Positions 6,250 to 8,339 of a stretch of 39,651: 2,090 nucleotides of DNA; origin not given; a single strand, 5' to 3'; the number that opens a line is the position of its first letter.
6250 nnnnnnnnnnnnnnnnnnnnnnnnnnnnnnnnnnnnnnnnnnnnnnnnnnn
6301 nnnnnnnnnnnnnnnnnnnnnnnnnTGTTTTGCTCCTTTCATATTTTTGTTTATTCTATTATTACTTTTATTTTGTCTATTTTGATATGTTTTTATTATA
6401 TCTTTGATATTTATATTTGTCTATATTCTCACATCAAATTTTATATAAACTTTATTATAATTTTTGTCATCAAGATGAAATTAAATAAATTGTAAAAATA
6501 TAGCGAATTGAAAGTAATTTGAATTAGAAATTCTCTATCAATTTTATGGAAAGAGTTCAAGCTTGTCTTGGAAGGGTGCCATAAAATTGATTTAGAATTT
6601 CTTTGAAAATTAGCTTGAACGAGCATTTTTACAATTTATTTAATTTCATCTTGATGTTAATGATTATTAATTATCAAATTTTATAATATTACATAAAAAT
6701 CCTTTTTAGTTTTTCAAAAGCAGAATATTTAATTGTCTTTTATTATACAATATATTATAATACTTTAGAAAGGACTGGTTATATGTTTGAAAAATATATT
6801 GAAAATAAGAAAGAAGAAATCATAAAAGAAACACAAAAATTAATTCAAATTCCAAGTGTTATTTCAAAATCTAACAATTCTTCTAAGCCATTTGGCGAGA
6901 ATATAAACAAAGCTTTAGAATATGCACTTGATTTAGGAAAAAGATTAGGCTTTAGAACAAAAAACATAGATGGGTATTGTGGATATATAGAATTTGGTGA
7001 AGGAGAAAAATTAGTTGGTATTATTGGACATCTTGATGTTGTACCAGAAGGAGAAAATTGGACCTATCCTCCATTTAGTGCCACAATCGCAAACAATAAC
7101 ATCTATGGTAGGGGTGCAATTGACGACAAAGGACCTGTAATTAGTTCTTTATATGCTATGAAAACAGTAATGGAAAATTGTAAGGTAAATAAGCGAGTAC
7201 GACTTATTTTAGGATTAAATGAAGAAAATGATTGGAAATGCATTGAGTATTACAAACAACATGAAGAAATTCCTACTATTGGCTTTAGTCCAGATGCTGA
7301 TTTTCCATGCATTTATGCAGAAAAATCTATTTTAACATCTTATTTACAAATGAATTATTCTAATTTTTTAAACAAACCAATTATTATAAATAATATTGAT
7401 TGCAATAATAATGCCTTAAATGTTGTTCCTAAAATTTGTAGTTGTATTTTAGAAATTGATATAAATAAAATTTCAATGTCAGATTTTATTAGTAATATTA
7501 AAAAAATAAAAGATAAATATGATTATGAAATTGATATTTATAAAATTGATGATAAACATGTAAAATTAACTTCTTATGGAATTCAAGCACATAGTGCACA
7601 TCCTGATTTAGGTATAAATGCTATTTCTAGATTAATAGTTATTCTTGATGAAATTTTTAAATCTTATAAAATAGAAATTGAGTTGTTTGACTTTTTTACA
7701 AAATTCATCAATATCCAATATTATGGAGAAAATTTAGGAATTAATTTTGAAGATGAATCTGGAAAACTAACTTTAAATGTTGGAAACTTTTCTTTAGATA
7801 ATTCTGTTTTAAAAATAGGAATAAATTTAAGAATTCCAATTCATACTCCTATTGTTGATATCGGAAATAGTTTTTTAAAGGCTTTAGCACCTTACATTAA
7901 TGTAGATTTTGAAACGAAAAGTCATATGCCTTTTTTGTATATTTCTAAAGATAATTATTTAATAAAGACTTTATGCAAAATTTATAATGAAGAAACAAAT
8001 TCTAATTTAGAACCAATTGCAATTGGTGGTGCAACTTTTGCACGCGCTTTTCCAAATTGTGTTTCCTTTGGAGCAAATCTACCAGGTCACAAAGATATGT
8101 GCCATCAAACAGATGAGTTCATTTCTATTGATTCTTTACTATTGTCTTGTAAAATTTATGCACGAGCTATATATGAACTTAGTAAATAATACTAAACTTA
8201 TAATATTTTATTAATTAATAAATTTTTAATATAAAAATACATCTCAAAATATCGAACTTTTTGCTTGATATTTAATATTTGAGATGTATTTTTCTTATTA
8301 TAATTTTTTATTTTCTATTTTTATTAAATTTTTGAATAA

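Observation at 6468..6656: Structured palindromic element with a conserved core and compensatory arms (copy B, paired with copy D at 20919-21086)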

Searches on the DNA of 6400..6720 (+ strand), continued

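Call 83: search_with_rna_model(model_id=R1, sources=[L101, L102, L103, L104, L105, L106, L107, L108, L109, L110, L111, L112, L113, L114, L115, L116, L117, L120, L121, L122, L123, L124, L125, L126, L127, L128, L129, L130, L131, L132, L133, L134, L135, L136, L137, L146, L147, L148, L149, L150, L151, L152, L153, L154, L155, L156, L157, L158, L165, L166, L167, L168, L169, L174, L175, L176, L177], max_evalue=0.0001)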
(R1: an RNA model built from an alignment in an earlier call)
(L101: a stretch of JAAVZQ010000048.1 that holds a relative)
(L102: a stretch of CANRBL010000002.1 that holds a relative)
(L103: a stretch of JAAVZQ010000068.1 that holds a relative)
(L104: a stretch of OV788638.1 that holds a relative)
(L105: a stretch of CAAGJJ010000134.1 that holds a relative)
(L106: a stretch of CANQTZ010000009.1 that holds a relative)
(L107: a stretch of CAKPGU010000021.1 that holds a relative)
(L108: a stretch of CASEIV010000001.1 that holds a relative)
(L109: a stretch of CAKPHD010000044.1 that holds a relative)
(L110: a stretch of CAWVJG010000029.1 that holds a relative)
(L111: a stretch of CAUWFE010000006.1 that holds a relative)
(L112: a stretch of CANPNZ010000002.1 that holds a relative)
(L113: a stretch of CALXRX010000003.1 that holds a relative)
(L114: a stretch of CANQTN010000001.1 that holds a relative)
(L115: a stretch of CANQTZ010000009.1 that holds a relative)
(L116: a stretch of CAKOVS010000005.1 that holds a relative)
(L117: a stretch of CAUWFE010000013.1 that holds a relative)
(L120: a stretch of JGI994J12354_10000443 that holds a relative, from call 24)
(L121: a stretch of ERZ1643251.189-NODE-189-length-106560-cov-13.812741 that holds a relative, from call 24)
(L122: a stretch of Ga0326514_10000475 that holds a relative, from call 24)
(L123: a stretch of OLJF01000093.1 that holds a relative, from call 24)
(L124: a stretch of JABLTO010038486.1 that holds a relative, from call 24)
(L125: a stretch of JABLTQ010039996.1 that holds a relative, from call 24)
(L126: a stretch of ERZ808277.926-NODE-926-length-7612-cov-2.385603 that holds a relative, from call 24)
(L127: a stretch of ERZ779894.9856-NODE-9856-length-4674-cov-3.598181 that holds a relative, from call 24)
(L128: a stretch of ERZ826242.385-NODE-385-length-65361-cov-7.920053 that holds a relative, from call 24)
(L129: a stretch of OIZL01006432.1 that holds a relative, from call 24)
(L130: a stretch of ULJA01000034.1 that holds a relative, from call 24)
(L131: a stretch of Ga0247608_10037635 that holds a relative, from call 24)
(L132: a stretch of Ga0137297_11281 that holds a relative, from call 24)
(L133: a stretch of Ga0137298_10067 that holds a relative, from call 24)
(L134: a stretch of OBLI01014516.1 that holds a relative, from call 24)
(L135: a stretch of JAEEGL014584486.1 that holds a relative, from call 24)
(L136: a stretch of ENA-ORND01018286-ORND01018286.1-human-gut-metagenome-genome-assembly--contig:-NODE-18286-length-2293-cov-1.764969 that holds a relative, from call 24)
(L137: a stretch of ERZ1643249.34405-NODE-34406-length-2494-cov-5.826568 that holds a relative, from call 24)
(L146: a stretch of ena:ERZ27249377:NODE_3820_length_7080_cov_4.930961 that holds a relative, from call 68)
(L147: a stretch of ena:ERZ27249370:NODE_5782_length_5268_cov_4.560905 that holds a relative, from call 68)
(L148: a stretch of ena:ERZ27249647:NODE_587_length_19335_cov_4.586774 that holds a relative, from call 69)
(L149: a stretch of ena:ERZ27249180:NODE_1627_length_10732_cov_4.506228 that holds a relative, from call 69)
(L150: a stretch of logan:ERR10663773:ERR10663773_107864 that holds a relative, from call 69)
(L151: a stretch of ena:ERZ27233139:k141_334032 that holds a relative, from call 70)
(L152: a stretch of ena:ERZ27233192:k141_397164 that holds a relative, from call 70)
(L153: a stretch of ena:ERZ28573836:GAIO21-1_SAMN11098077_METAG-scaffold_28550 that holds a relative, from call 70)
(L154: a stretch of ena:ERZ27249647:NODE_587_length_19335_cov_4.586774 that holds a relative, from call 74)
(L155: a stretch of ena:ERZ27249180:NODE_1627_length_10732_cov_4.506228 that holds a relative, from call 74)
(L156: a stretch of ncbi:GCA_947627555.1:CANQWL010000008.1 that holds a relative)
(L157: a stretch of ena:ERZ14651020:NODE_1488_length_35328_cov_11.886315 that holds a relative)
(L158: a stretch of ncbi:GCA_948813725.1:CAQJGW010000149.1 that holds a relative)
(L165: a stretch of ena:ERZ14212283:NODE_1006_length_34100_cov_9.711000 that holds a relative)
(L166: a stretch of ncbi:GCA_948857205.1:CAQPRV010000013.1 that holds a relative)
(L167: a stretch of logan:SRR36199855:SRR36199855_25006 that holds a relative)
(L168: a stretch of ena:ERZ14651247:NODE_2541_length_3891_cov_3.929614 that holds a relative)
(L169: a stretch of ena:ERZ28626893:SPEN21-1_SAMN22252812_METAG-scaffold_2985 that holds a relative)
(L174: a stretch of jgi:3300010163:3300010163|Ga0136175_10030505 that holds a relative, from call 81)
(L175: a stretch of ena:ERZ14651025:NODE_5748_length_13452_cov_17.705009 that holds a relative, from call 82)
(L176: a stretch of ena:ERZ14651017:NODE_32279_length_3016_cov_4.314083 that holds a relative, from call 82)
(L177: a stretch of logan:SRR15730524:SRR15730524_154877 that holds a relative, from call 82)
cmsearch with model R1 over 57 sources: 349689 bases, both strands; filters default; matches with E-value up to 0.0001: 36.
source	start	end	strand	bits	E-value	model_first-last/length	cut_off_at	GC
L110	274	405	+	127.2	4.1e-28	1-131/131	no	0.33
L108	4994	5125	-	126.4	6.9e-28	1-131/131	no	0.3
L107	5461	5587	+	119.4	4.1e-26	1-131/131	no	0.35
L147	2228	2359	-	118.5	6.9e-26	1-131/131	no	0.28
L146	2228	2359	-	118.5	6.9e-26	1-131/131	no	0.28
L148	2227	2358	-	118.5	6.9e-26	1-131/131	no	0.28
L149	2227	2358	-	118.5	6.9e-26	1-131/131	no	0.28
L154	6398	6529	-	118.5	6.9e-26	1-131/131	no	0.28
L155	6304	6435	-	118.5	6.9e-26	1-131/131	no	0.28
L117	6241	6368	-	118.2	8.1e-26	1-131/131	no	0.27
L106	761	887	+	117.7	1.1e-25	1-131/131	no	0.3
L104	5819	5945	+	116.4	2.5e-25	1-131/131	no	0.31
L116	7360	7486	+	116.1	2.9e-25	1-131/131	no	0.29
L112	6431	6563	+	115.2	4.8e-25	1-131/131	no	0.32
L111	3481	3607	+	114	9.9e-25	1-131/131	no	0.27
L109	4279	4405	+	113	1.8e-24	1-131/131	no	0.31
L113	5354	5483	+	110.4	8.1e-24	1-131/131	no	0.23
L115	2887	3014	+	110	1e-23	1-131/131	no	0.3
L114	841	974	+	108.4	2.7e-23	1-131/131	no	0.28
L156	3972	4102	-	104.1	3.3e-22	1-131/131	no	0.27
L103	404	534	+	103.9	3.7e-22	1-131/131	no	0.38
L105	5712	5839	+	101.3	1.7e-21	1-131/131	no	0.29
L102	530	657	-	98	1.2e-20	1-131/131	no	0.35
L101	964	1095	-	96.7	2.5e-20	1-131/131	no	0.41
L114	842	972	-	41.2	3.5e-06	1-131/131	no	0.27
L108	4998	5127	+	39.7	8.6e-06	1-131/131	no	0.31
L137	1733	1861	+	39.7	8.8e-06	1-131/131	no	0.32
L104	5818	5941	-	39.7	8.8e-06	1-131/131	no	0.31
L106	760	883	-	39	1.3e-05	1-131/131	no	0.3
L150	1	53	-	38.6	1.7e-05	1-53/131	3'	0.19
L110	272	404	-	38.1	2.1e-05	1-131/131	no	0.33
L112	6429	6561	-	37.9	2.5e-05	1-131/131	no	0.32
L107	5460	5586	-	37.9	2.5e-05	1-131/131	no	0.35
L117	6242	6369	+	36.9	4.4e-05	1-131/131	no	0.27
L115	2886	3010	-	36.8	4.7e-05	1-131/131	no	0.31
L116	7370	7458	-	36.7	5.1e-05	28-120/131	no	0.28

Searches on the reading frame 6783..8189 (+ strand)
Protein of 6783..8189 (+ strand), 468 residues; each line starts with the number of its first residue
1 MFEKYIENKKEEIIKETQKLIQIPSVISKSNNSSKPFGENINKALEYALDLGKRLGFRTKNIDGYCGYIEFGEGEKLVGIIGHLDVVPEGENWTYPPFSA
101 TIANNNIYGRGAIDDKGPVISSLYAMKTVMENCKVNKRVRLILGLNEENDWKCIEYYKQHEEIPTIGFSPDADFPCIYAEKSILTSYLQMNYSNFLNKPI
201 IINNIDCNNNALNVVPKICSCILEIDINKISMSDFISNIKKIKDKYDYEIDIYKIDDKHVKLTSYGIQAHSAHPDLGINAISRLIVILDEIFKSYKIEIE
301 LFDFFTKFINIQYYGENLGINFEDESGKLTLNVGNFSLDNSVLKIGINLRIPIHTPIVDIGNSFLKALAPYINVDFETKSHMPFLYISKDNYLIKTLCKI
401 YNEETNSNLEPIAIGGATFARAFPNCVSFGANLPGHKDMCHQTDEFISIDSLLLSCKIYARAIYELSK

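Call 22: search_protein_families(library=pfam, proteins=[window:6783-8189:+])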
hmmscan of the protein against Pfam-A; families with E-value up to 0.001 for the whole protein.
window:6783-8189:+ (468 aa): 2 families
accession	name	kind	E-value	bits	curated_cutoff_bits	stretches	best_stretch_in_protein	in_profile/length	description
PF01546.33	Peptidase_M20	-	1.2e-23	84.5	24.6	1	80-464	2-205/206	Peptidase family M20/M25/M40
PF07687.19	M20_dimer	-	3.5e-06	27.4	21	1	260-336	9-61/107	Peptidase dimerisation domain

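Call 23: find_encoding_contigs(protein=window:6783-8189:+, flank=3000, max_places=10)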
Protein window:6783-8189:+ (468 aa): no gene with exactly this product is on record in the collection.

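Call 24: find_related_loci(query=window:6783-8189:+, collection=metagenome_contigs, flank=3000)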
Query window:6783-8189:+ (468 aa) in metagenome_contigs; peptide patterns used: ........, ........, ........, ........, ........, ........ (x = any residue, [..] = any of these).
215 stretches matched a pattern; 18 encode a relative of the query (tblastn E <= 1e-3); 18 distinct loci.
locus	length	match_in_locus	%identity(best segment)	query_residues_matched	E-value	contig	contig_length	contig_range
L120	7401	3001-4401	70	1-467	0e+0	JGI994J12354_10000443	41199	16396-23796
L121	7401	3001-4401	69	1-468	0e+0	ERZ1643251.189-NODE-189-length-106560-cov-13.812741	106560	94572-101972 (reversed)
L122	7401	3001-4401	66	1-467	0e+0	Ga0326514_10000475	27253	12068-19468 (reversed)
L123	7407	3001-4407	65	1-467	0e+0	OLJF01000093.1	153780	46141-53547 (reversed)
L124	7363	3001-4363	76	15-468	0e+0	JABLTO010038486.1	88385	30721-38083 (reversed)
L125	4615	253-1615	76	15-468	0e+0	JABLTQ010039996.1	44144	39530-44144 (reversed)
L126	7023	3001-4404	59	1-468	0e+0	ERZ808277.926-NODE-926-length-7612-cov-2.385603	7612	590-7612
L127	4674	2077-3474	58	1-468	0e+0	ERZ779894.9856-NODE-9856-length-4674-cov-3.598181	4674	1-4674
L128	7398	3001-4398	57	1-468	4e-179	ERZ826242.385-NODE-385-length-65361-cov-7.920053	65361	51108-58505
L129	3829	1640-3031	55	1-468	7e-169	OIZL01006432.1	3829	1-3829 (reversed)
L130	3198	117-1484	55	5-466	2e-169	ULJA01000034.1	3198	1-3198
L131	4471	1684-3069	55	1-466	4e-164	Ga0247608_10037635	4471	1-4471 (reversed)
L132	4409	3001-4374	54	1-468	6e-159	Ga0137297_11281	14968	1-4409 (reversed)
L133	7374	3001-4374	53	1-468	6e-158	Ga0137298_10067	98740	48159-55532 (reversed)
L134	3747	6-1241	56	49-466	3e-154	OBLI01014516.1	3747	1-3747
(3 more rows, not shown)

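Call 67: find_homologous_proteins(query=window:6783-8189:+, max_evalue=1e-100)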
Query window:6783-8189:+ (468 aa): 2279 proteins with E <= 1e-100 among 8000 candidates; the best 120 are listed.
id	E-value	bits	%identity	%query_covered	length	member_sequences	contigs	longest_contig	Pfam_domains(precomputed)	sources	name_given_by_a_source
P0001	2.3e-292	987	92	100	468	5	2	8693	PF01546.34,PF07687.20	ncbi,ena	-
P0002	2.5e-288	974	91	100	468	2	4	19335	PF01546.34,PF07687.20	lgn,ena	-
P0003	6.5e-268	907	83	100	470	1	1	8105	PF01546.34,PF07687.20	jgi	-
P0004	1.1e-264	896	82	100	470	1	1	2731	PF01546.34,PF07687.20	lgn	-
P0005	3.2e-264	895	82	100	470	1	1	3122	PF01546.34,PF07687.20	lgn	-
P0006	6.3e-264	894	81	100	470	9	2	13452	PF01546.34,PF07687.20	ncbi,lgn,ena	-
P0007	2.3e-261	885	81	100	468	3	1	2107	PF01546.34,PF07687.20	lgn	-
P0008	8.9e-261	883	81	100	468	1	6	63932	PF01546.34,PF07687.20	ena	-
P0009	8.0e-260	880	81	100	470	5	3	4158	PF01546.34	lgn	-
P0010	6.7e-259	877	80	100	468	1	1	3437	PF01546.34,PF07687.20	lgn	-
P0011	2.2e-257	872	80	100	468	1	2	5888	PF01546.34,PF07687.20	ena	-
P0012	3.8e-257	871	80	100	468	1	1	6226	PF01546.34,PF07687.20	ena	-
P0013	2.0e-244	829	76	100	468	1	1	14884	PF01546.34,PF07687.20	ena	-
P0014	8.1e-239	811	77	97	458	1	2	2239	PF01546.34,PF07687.20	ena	-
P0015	1.2e-238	810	76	100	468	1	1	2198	PF01546.34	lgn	-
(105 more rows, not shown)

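Call 68: find_encoding_contigs(protein=P0001, flank=2500, max_places=3)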
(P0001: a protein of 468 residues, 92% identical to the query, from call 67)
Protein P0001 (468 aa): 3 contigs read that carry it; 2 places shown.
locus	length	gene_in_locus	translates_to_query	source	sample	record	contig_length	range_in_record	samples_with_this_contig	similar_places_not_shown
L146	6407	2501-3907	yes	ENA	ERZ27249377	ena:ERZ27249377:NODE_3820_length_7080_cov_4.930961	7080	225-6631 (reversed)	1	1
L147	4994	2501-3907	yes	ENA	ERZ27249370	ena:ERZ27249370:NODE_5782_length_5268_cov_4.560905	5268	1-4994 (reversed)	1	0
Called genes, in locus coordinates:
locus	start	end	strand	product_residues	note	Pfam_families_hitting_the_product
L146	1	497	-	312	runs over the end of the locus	PF02779:Transket_pyr, PF02780:Transketolase_C, PF22613:Transketolase_C_1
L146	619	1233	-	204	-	PF01725:Ham1p_like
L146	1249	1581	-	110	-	PF00456:Transketolase_N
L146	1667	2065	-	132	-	PF00456:Transketolase_N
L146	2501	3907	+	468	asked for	PF01546:Peptidase_M20, PF07687:M20_dimer (faint)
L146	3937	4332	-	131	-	PF00636:Ribonuclease_3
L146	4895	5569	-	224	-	PF03006:HlyIII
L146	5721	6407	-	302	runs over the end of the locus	?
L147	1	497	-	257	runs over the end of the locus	?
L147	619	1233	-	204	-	PF01725:Ham1p_like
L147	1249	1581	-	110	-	PF00456:Transketolase_N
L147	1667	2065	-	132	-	PF00456:Transketolase_N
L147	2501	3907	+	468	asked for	PF01546:Peptidase_M20, PF07687:M20_dimer (faint)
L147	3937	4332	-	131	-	PF00636:Ribonuclease_3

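Call 69: find_encoding_contigs(protein=P0002, flank=2500, max_places=3)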
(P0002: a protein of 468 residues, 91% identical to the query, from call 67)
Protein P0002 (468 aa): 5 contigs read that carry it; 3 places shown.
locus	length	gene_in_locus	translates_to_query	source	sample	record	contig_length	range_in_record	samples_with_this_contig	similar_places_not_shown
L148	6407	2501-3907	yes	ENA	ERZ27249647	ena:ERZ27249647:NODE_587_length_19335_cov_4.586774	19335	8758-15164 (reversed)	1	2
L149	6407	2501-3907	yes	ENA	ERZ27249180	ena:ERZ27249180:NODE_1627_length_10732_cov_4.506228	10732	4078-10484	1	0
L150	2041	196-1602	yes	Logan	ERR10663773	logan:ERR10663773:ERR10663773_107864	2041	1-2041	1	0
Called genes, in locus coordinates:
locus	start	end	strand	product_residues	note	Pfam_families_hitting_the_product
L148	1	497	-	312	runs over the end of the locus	PF02779:Transket_pyr, PF02780:Transketolase_C, PF22613:Transketolase_C_1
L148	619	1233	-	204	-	PF01725:Ham1p_like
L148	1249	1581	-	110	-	PF00456:Transketolase_N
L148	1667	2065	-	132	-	PF00456:Transketolase_N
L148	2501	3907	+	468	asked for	PF01546:Peptidase_M20, PF07687:M20_dimer (faint)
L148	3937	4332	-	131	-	PF00636:Ribonuclease_3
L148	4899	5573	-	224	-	PF03006:HlyIII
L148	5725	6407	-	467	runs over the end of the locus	-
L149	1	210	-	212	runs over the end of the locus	PF02779:Transket_pyr, PF02780:Transketolase_C, PF22613:Transketolase_C_1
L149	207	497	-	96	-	PF02779:Transket_pyr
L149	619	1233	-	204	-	PF01725:Ham1p_like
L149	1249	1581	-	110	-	PF00456:Transketolase_N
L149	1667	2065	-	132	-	PF00456:Transketolase_N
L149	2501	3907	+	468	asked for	PF01546:Peptidase_M20, PF07687:M20_dimer (faint)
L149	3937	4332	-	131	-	PF00636:Ribonuclease_3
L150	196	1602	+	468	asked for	PF01546:Peptidase_M20, PF07687:M20_dimer (faint)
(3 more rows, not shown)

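Call 70: find_encoding_contigs(protein=P0008, flank=2500, max_places=3)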
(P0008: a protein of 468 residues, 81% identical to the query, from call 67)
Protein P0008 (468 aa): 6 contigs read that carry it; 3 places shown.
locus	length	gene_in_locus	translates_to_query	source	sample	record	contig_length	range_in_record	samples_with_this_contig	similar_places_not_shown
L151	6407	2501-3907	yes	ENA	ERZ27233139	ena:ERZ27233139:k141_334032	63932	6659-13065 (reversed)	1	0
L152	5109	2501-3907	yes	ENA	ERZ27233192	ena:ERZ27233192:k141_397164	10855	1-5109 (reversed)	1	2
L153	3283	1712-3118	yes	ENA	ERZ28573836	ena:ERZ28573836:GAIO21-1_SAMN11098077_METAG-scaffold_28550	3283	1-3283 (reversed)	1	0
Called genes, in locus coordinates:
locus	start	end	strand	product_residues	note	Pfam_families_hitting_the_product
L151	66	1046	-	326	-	-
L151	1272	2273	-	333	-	-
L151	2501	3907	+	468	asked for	PF01546:Peptidase_M20, PF07687:M20_dimer (faint)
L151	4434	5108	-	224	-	PF03006:HlyIII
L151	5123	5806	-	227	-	PF01987:AIM24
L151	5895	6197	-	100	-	PF04545:Sigma70_r4, PF01381:HTH_3 (weak)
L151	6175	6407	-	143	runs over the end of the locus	PF04542:Sigma70_r2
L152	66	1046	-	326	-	-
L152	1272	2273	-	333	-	-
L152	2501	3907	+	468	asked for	PF01546:Peptidase_M20, PF07687:M20_dimer (faint)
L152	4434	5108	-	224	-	PF03006:HlyIII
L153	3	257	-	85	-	?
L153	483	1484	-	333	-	-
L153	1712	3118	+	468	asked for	PF01546:Peptidase_M20, PF07687:M20_dimer (faint)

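Call 74: find_encoding_contigs(protein=P0002, flank=10000, max_places=2)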
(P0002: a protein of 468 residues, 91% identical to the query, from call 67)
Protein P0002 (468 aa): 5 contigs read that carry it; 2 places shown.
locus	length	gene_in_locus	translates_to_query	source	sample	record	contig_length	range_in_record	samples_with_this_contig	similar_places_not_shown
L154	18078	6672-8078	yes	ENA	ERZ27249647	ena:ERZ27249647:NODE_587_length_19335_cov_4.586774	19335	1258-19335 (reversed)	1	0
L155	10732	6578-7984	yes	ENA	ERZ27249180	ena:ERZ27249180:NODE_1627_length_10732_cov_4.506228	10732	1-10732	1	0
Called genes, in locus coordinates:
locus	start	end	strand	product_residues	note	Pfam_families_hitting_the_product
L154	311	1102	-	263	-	PF00160:Pro_isomerase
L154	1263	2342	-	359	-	PF02457:DAC, PF10635:DisA-linker, PF12826:HHH_2 (weak), PF14520:HHH_5 (weak), PF00633:HHH (faint)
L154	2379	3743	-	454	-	PF18073:Zn_ribbon_LapB, PF00154:RecA_N (weak), PF03796:DnaB_C, PF06745:ATPase, PF13481:AAA_25, PF06745:ATPase, PF13541:ChlI, PF05362:Lon_C, +2 more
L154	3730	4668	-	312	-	PF02779:Transket_pyr, PF02780:Transketolase_C, PF22613:Transketolase_C_1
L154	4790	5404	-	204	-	PF01725:Ham1p_like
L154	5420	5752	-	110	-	PF00456:Transketolase_N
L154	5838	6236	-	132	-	PF00456:Transketolase_N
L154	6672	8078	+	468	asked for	PF01546:Peptidase_M20, PF07687:M20_dimer (faint)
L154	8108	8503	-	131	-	PF00636:Ribonuclease_3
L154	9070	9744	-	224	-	PF03006:HlyIII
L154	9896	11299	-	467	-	-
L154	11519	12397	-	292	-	-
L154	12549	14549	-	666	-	PF01554:MatE, PF13189:Cytidylate_kin2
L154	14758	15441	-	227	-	PF01987:AIM24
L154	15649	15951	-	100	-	PF04545:Sigma70_r4, PF01381:HTH_3 (weak)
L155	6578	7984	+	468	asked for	PF01546:Peptidase_M20, PF07687:M20_dimer (faint)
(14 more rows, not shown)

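Call 81: find_encoding_contigs(protein=P0003, flank=1500, max_places=3)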
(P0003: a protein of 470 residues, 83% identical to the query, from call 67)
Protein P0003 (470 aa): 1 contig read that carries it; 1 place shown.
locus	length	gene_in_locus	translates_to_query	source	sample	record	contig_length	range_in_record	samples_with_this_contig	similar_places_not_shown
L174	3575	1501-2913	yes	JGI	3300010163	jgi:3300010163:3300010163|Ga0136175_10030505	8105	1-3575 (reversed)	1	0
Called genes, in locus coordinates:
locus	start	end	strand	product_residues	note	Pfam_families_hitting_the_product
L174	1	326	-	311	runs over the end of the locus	PF02779:Transket_pyr, PF02780:Transketolase_C, PF22613:Transketolase_C_1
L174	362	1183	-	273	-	PF00456:Transketolase_N, PF13292:DXP_synthase_N, PF00676:E1_dh, PF09364:XFP_N (weak), PF02775:TPP_enzyme_C (weak)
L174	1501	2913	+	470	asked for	PF01546:Peptidase_M20, PF07687:M20_dimer (faint)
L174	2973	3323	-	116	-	PF01934:HepT-like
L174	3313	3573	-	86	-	?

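Call 82: find_encoding_contigs(protein=P0006, flank=1500, max_places=3)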
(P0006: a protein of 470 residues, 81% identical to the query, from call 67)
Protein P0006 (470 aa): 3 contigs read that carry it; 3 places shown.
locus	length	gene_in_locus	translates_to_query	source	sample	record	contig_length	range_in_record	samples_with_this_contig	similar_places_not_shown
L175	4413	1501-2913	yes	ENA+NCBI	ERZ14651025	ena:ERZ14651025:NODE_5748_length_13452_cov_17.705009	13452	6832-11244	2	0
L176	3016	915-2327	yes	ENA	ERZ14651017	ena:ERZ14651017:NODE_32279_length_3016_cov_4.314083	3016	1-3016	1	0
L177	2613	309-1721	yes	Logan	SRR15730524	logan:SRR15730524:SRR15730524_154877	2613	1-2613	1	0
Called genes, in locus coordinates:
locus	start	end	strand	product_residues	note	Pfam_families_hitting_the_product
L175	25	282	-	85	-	PF06250:YhcG_C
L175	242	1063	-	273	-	PF17761:DUF1016_N, PF06250:YhcG_C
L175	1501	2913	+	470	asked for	PF01546:Peptidase_M20, PF07687:M20_dimer (faint)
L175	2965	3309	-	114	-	PF18765:Polbeta (weak), PF01909:NTP_transf_2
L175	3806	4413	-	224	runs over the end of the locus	PF03006:HlyIII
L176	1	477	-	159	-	?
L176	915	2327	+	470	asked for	PF01546:Peptidase_M20, PF07687:M20_dimer (faint)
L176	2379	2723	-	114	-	PF18765:Polbeta (weak), PF01909:NTP_transf_2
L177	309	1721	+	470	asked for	PF01546:Peptidase_M20, PF07687:M20_dimer (faint)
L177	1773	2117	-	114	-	PF18765:Polbeta (weak), PF01909:NTP_transf_2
